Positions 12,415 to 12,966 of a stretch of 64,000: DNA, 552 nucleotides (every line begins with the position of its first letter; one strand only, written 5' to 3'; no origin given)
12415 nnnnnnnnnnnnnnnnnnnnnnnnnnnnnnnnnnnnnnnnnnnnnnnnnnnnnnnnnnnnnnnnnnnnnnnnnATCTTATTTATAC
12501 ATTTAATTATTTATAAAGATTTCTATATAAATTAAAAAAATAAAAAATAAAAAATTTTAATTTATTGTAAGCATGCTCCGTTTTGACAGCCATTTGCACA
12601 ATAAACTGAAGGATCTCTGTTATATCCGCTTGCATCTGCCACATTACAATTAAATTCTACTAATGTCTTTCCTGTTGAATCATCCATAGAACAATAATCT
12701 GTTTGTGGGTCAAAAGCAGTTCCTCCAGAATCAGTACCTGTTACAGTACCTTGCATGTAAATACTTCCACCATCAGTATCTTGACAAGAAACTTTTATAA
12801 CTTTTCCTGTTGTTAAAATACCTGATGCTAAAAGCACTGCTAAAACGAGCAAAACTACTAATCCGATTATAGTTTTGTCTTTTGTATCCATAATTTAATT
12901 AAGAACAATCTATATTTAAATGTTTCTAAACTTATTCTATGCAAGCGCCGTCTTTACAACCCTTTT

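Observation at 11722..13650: Tandem operon of five diverged paralogues of a small membrane-anchored 6-cysteine domain protein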

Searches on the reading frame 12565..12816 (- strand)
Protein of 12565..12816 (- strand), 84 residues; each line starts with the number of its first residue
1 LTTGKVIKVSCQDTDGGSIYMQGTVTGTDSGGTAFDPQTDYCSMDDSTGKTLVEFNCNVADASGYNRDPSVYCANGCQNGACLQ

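Call 12: find_homologous_proteins(query=A2, max_evalue=0.001)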
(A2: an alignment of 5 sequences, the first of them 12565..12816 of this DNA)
Query A2 (5 sequences) (84 aa, profile of the alignment): 16 proteins with E <= 0.001 among 227 candidates.
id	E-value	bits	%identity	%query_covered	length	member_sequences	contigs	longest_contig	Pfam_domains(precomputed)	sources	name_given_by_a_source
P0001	9.2e-31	124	41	99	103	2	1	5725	-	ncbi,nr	ncbi:MAG: hypothetical protein PHO49_05000, partial [Candidatus Nanoarchaeia archaeon]|nr:hypothetic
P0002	3.6e-28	116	31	98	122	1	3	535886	-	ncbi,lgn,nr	ncbi:MAG: hypothetical protein PHD81_01080 [Candidatus Nanoarchaeia archaeon]|nr:hypothetical protei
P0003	6.8e-28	115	38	100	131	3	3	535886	-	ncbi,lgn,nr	ncbi:MAG: hypothetical protein PHD81_01065 [Candidatus Nanoarchaeia archaeon]|nr:hypothetical protei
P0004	1.3e-27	114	100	100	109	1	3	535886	-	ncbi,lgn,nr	ncbi:MAG: hypothetical protein PHD81_01070 [Candidatus Nanoarchaeia archaeon]|nr:hypothetical protei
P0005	2.7e-26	110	39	88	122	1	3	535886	-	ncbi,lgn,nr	ncbi:MAG: hypothetical protein PHD81_01060 [Candidatus Nanoarchaeia archaeon]|nr:hypothetical protei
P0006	1.4e-21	94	42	88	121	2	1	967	-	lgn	-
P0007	4.2e-21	93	27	100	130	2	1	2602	-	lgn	-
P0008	2.8e-17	81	34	100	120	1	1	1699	-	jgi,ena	-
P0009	3.2e-17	80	37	98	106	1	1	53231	-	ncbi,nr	ncbi:MAG: hypothetical protein PHF86_05890 [Candidatus Nanoarchaeia archaeon]|nr:hypothetical protei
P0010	2.1e-16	78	40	98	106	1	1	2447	-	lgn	-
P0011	1.1e-15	76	33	92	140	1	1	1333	-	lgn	-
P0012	3.3e-15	74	37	98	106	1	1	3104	-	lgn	-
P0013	3.5e-15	74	38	99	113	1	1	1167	-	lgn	-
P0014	1.1e-14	72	39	95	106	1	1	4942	-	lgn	-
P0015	2.6e-13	68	36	98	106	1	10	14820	-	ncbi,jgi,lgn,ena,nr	ncbi:hypothetical protein J4427_03580 [Candidatus Woesearchaeota archaeon]|nr:hypothetical protein [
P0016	3.1e-6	45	34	92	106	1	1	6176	-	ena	-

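Call 13: search_solved_structures(query=A2, max_evalue=10)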
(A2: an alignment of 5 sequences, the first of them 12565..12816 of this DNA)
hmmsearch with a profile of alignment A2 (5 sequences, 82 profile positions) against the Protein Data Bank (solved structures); distinct sequences matched with E-value up to 10: 0.

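Call 19: find_encoding_contigs(protein=P0009, flank=8000, max_places=4)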
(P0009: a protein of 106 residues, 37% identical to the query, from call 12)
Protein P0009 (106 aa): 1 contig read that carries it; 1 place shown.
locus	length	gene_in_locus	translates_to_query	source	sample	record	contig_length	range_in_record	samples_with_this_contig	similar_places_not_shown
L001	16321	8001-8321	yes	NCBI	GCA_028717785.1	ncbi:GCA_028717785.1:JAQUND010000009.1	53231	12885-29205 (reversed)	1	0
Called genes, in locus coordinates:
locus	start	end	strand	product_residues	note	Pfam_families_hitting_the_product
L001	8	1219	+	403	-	-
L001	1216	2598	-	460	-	PF01406:tRNA-synt_1e, PF01921:tRNA-synt_1f (faint), PF09334:tRNA-synt_1g (weak), PF09190:DALR_2 (weak), PF23493:CysS_C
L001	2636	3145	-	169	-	-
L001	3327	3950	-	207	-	PF14528:LAGLIDADG_3 (faint)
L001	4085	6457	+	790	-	PF00133:tRNA-synt_1, PF09334:tRNA-synt_1g, PF08264:Anticodon_1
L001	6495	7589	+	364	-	PF03463:eRF1_1, PF18854:baeRF_family10, PF03464:eRF1_2, PF18859:acVLRF1, PF03465:eRF1_3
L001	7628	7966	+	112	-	-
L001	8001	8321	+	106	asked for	-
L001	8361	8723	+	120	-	-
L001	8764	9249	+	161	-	PF04079:SMC_ScpB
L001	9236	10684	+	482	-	-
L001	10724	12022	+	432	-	PF13506:Glyco_transf_21, PF00535:Glycos_transf_2, PF10111:Glyco_tranf_2_2, PF13641:Glyco_tranf_2_3, PF01644:Chitin_synth_1 (faint), PF13632:Glyco_trans_2_3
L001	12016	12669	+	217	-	PF13192:Thioredoxin_3 (weak)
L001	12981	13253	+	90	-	PF13656:RNA_pol_L_2, PF01193:RNA_pol_L (weak)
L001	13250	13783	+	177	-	PF01871:AMMECR1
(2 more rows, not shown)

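Call 20: find_encoding_contigs(protein=P0015, flank=8000, max_places=4)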
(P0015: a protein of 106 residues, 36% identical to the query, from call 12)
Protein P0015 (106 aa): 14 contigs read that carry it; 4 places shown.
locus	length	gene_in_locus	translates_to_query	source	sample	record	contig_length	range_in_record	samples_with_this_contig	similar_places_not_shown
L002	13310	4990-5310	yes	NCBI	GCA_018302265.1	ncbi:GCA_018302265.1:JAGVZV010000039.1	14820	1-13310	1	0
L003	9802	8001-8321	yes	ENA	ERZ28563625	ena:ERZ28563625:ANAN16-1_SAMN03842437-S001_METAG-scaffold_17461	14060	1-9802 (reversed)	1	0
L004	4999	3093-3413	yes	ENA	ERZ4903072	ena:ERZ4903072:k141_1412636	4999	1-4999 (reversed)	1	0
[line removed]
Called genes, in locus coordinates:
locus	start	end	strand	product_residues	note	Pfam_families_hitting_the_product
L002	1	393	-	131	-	?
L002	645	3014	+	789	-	PF00133:tRNA-synt_1, PF01921:tRNA-synt_1f (faint), PF09334:tRNA-synt_1g, PF01406:tRNA-synt_1e, PF09334:tRNA-synt_1g, PF08264:Anticodon_1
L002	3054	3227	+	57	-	-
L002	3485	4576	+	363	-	PF03463:eRF1_1, PF18854:baeRF_family10, PF03464:eRF1_2, PF18859:acVLRF1, PF03465:eRF1_3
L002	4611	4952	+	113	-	-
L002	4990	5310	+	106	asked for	-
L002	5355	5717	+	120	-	-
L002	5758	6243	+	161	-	PF04079:SMC_ScpB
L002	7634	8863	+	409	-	PF13506:Glyco_transf_21, PF13641:Glyco_tranf_2_3, PF00535:Glycos_transf_2, PF10111:Glyco_tranf_2_2, PF13632:Glyco_trans_2_3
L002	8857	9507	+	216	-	-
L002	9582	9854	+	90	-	PF13656:RNA_pol_L_2, PF01193:RNA_pol_L (weak)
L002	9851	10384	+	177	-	PF01871:AMMECR1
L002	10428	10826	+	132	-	-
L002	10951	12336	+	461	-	-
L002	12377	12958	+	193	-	-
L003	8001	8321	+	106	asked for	-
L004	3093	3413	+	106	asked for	-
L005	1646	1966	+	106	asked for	-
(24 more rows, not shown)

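Call 25: predict_structure(alignment_id=A3)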
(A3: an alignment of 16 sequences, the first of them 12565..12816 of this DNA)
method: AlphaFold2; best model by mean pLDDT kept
length: 84 residues; sequences in the alignment: 16
mean_pLDDT: 89.0   pTM: 0.75
mean pLDDT of the five models: 89.0, 87.9, 86.1, 85.7, 83.5
residues with pLDDT >= 90: 65; 70-90: 11; 50-70: 6; < 50: 2
segments of 3 or more residues with pLDDT < 50: none
pLDDT, mean of each block of 10 residues (from residue 1): 65 95 96 95 83 94 89 94 95
secondary structure, 60 per line:
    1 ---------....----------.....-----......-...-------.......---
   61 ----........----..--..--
elements in order: E10-13 E24-28 E34-39 E41-43 E51-57 E65-72

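Call 31: fold_search(model_id=the predicted structure, library=pdb)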
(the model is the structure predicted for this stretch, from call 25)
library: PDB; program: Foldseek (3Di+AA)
matches with E <= 10: 56; with E <= 0.001: 0
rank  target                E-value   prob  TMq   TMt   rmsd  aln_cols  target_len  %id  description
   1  4hfo_B                1.9e+00  0.07  0.21  0.10  10.4        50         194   20  Biogenic amine-binding protein selenomethionine derivative (released 2013-01-02)
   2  4ge1_C                2.3e+00  0.05  0.18  0.09   9.9        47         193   21  Structure of the tryptamine complex of the amine binding protein of Rhodnius prolixus (released 2013-01-02)
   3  5ftx                  2.8e+00  0.05  0.22  0.06  10.8        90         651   19  Structure of surface layer protein SbsC, domains 4-9 (released 2017-02-22)
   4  2biw_A                3.0e+00  0.03  0.20  0.05  12.7        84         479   12  Crystal structure of apocarotenoid cleavage oxygenase from Synechocystis, native enzyme (released 2005-04-14)
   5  4ge1_D                3.2e+00  0.04  0.18  0.09   9.9        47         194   21  Structure of the tryptamine complex of the amine binding protein of Rhodnius prolixus (released 2013-01-02)
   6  9go6_a                3.4e+00  0.04  0.21  0.05  16.7        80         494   12  Salmonella hook-filament junction complex (released 2025-04-09)
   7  7q1v_D                3.8e+00  0.03  0.23  0.15  11.7        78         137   19  Arches protomer (trimer of TrwG/VirB8peri) structure from the fully-assembled R388 type IV secretion system determined (released 2022-06-22)
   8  7o41_F                3.8e+00  0.03  0.23  0.12  11.7        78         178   19  Hexameric composite model of the Inner Membrane Complex (IMC) with the Arches from the fully-assembled R388 type IV se (released 2022-06-22)
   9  7o41_D                3.8e+00  0.03  0.23  0.12  11.7        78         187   19  Hexameric composite model of the Inner Membrane Complex (IMC) with the Arches from the fully-assembled R388 type IV se (released 2022-06-22)
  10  7o41_E                3.8e+00  0.03  0.23  0.12  11.7        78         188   19  Hexameric composite model of the Inner Membrane Complex (IMC) with the Arches from the fully-assembled R388 type IV se (released 2022-06-22)
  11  4ge1_B                4.0e+00  0.04  0.18  0.09   9.8        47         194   21  Structure of the tryptamine complex of the amine binding protein of Rhodnius prolixus (released 2013-01-02)
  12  4hfo_A                4.2e+00  0.04  0.21  0.10  10.4        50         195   20  Biogenic amine-binding protein selenomethionine derivative (released 2013-01-02)
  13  4hfo_C                4.7e+00  0.03  0.18  0.09   9.9        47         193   21  Biogenic amine-binding protein selenomethionine derivative (released 2013-01-02)
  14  8rta_D                5.0e+00  0.03  0.23  0.13  11.7        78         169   19  Arches-protomer complex full-length structure (TrwJ/VirB8) from the fully-assembled R388 type IV secretion system dete (released 2024-06-19)
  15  6c7k_C                5.0e+00  0.02  0.21  0.05  12.7        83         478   11  Crystal structure of an ACO/RPE65 chimera (released 2018-04-25)
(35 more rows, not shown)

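Call 38: find_encoding_contigs(protein=P0007, flank=5000, max_places=3)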
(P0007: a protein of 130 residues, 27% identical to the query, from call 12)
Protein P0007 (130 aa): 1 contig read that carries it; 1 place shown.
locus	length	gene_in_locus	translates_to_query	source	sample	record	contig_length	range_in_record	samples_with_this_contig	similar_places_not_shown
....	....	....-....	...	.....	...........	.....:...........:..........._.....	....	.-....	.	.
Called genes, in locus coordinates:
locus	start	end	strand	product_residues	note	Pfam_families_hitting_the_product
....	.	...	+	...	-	?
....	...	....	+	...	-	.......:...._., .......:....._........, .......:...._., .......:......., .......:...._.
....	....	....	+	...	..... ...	-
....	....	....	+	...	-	-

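Call 39: find_encoding_contigs(protein=P0006, flank=5000, max_places=3)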
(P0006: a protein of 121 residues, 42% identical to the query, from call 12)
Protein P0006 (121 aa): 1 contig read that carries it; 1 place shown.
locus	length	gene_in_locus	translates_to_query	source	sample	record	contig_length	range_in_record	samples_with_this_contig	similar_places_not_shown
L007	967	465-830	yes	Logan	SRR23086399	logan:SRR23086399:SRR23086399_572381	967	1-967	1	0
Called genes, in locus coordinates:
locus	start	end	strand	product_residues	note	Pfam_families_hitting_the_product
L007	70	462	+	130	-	-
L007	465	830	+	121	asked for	-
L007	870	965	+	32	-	?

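Call 46: find_related_loci(query=A2, collection=genome_contigs, flank=6000)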
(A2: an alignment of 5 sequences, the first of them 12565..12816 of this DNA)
Query A2 (84 aa) in genome_contigs; peptide patterns used: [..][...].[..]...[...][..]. (x = any residue, [..] = any of these).
36 stretches matched a pattern; 3 encode a relative of the query (tblastn E <= 1e-3); 3 distinct loci.
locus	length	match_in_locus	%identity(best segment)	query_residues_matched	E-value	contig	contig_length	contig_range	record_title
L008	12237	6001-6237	46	2-83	1e-19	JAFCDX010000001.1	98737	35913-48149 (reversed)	Candidatus Woesearchaeota archaeon isolate Meg22_1012_Bin_171 Meg22_1012_Bin_171_scaffold_160, whole genome shotgun sequ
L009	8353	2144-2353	34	8-82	2e-8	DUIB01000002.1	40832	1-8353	MAG TPA_asm: Candidatus Woesearchaeota archaeon isolate UBA12459 contig_5662, whole genome shotgun sequence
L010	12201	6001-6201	28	9-84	4e-7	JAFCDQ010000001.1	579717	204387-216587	Candidatus Woesearchaeota archaeon isolate Meg19_1012_Bin_77 Meg19_1012_Bin_77_scaffold_1, whole genome shotgun sequence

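Call 51: search_protein_families(library=pfam, proteins=[L010:4708-7035:+, L008:521-3421:+, L009:767-2539:+, L008:4054-5142:+, L008:6706-7188:+, L008:7178-8629:+, L008:3417-4016:+], max_evalue=0.01)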
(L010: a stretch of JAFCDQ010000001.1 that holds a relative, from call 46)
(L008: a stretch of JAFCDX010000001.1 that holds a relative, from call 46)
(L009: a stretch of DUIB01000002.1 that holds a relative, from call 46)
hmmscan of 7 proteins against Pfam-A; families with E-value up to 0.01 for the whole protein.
L010:4708-7035:+ (776 aa): 0 families

L008:521-3421:+ (967 aa): 0 families

L009:767-2539:+ (591 aa): 2 families
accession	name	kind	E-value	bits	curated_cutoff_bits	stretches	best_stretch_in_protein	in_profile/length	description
PF00082.27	Peptidase_S8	-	6.9e-47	160.6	21.8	1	103-350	1-272/288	Subtilase family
PF13330.11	Mucin2_WxxW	-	1.4e-18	67.8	22.4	1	372-448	1-88/88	Mucin-2 protein WxxW repeating region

L008:4054-5142:+ (363 aa): 6 families
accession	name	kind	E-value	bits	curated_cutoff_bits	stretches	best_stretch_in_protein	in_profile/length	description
PF03464.20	eRF1_2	-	7.3e-43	146.5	27.1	1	138-266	2-132/133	eRF1 domain 2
PF03465.20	eRF1_3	-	2.3e-24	86.3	25.8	1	271-362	2-106/106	eRF1 domain 3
PF03463.20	eRF1_1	-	3.1e-16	59.9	23.8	1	17-131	6-122/123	eRF1 domain 1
PF18854.6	baeRF_family10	-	9.4e-13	49.1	27.1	1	125-228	3-109/143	Bacterial archaeo-eukaryotic release factor family 10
PF18859.6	acVLRF1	-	1.4e-10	41.9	27.1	1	141-218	5-81/130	Actinobacteria/chloroflexi VLRF1 release factor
PF01248.31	Ribosomal_L7Ae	-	0.0025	17.9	22.1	1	285-341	10-65/95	Ribosomal protein L7Ae/L30e/S12e/Gadd45 family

L008:6706-7188:+ (161 aa): 2 families
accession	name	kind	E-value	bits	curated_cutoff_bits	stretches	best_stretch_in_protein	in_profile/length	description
PF04079.22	SMC_ScpB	-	1.7e-35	122.4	27.4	1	6-150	2-152/160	Segregation and condensation complex subunit ScpB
PF22665.2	DUF6293_C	-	0.0029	18.5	27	0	116-141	67-92/101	DUF6293 C-terminal winged helix domain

L008:7178-8629:+ (484 aa): 1 family
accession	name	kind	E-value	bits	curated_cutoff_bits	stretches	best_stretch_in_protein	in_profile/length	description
PF13231.12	PMT_2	-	7.7e-07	29.9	26.1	1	61-217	2-158/160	Dolichyl-phosphate-mannose-protein mannosyltransferase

L008:3417-4016:+ (200 aa): 0 families

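Call 64: search_protein_representatives(alignment_id=A3)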
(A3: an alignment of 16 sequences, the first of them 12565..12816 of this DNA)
Query: 16 sequences, 80 profile positions. Proteins with E-value up to 0.001 (for the whole library): 6380; up to 1e-10: 1904; up to 1e-30: 154. The best 150 are listed.
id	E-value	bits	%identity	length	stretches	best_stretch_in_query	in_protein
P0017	1.7e-75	265.4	-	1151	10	10-79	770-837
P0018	2.4e-73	258.5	-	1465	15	3-79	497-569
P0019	8.0e-70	247.2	-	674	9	4-79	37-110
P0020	2.4e-68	242.5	-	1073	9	8-79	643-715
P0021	8.3e-68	240.8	-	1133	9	3-79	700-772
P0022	1.9e-67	239.6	-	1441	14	9-79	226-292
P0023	1.5e-64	230.3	-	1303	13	7-79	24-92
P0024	2.7e-63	226.3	-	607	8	10-79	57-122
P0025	4.5e-63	225.6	-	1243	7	7-79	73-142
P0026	7.5e-63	224.9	-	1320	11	10-79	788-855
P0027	3.4e-62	222.8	-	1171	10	6-79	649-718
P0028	7.5e-62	221.7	-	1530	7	10-79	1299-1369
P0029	5.1e-60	215.8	-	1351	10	9-79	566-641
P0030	8.4e-59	211.9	-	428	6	9-79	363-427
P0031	1.2e-58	211.4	-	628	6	7-79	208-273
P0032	8.7e-58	208.7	-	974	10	9-79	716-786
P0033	1.9e-57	207.6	-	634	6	7-79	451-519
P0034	2.1e-56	204.2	-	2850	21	10-79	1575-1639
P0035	3.3e-56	203.6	-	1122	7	9-80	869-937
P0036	1.9e-55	201.2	-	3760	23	10-79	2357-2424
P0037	5.1e-54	196.6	-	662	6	9-79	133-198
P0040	4.3e-52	190.4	-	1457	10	8-79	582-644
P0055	2.9e-45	168.5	-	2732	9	9-79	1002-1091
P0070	7.2e-41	154.5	-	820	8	10-79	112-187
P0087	3.5e-38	145.9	-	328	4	8-79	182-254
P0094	2.8e-37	142.9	-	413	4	11-79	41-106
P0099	1.9e-36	140.3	-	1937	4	8-79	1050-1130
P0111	3.7e-35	136.2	-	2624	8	5-80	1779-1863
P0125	5.7e-34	132.3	-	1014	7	9-79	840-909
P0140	2.4e-32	127.1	-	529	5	8-79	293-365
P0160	1.8e-31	124.4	-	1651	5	3-79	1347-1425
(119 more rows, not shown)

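Call 66: list_cluster_members(proteins=[P0017, P0018, P0019, P0020, P0024, P0030, P0034, P0036, P0087, P0094])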
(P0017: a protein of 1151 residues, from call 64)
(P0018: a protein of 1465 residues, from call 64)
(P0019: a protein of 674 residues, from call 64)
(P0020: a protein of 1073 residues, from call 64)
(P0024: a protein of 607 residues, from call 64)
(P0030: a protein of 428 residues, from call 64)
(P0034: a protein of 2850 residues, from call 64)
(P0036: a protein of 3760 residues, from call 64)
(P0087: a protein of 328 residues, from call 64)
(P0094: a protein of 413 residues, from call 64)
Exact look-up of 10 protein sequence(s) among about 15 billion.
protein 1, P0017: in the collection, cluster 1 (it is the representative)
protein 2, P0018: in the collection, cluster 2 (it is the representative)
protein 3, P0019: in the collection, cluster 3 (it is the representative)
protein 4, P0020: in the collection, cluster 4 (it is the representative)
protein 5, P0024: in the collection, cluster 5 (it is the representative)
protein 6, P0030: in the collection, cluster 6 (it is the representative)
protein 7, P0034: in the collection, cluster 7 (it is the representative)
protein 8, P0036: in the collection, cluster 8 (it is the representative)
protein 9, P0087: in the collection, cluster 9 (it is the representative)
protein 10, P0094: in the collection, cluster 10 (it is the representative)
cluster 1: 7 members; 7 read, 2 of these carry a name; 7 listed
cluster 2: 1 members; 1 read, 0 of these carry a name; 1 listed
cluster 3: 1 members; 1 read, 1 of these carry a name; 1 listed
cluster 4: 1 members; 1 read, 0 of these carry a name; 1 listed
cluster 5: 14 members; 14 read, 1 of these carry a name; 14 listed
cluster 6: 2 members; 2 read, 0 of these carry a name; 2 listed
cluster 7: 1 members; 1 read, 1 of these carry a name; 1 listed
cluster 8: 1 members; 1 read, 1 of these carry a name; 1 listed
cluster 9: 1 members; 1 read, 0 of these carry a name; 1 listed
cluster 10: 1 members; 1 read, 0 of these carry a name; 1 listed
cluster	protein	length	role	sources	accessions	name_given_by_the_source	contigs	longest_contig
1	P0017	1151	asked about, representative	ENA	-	-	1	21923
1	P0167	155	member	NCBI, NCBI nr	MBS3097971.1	hypothetical protein J4209_04215 [Candidatus Woesearchaeota archaeon] | hypothetical protein [Candidatus Woesearchaeota archaeon]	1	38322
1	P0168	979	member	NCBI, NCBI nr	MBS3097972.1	hypothetical protein J4209_04220 [Candidatus Woesearchaeota archaeon] | hypothetical protein [Candidatus Woesearchaeota archaeon]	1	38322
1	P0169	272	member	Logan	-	-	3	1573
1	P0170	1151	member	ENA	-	-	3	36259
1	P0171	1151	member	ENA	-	-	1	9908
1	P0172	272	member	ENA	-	-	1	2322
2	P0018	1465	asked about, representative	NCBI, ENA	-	-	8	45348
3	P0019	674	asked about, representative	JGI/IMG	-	hypothetical protein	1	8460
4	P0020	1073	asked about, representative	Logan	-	-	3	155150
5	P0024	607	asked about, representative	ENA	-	-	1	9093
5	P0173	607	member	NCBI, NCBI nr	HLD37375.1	MAG TPA: hypothetical protein VJA86_02200 [Candidatus Nanoarchaeia archaeon] | hypothetical protein [Candidatus Nanoarchaeia archaeon]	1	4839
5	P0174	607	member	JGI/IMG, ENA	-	-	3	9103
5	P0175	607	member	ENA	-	-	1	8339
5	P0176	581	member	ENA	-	-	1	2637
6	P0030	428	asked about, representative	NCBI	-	-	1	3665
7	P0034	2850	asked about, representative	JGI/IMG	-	hypothetical protein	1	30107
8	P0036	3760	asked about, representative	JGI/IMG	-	hypothetical protein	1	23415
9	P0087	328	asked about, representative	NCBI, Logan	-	-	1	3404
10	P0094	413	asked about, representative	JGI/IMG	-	-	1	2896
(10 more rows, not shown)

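Call 67: search_protein_families(library=pfam, proteins=[P0017, P0018, P0019, P0020, P0024, P0025, P0028, P0030, P0087], max_evalue=0.001)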
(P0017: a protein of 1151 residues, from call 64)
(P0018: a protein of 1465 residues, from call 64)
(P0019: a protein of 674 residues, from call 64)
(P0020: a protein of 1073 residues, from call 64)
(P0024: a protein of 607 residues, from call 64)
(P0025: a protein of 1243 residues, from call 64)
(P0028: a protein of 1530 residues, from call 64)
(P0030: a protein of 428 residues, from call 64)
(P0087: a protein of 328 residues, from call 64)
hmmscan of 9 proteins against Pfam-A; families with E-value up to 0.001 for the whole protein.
P0017 (1151 aa): 1 family
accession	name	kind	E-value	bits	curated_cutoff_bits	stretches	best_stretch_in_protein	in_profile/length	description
PF00404.24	Dockerin_1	-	2.2e-10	41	22.9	2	1056-1101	2-48/57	Dockerin type I domain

P0018 (1465 aa): 0 families

P0019 (674 aa): 0 families

P0020 (1073 aa): 1 family
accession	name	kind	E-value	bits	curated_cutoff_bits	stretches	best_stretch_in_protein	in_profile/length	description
PF00413.30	Peptidase_M10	-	0.00033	21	24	1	281-308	108-135/159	Matrixin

P0024 (607 aa): 0 families

P0025 (1243 aa): 2 families
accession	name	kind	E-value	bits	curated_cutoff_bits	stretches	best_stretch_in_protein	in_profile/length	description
PF07705.17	CARDB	-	9.3e-07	29.4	22.7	1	1140-1237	10-101/101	CARDB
PF18998.6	Flg_new_2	-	2.3e-06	27.9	23.6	1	821-894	2-71/73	Divergent InlB B-repeat domain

P0028 (1530 aa): 1 family
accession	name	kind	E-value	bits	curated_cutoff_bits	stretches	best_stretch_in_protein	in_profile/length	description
PF05124.17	S_layer_C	-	2.3e-09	37.6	23.9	1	1424-1500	97-173/177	S-layer like family, outer domain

P0030 (428 aa): 1 family
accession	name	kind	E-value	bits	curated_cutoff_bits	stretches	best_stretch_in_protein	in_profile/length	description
PF19615.4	DUF6120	-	0.00012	22.4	27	0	34-66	30-62/92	Family of unknown function (DUF6120)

P0087 (328 aa): 0 families
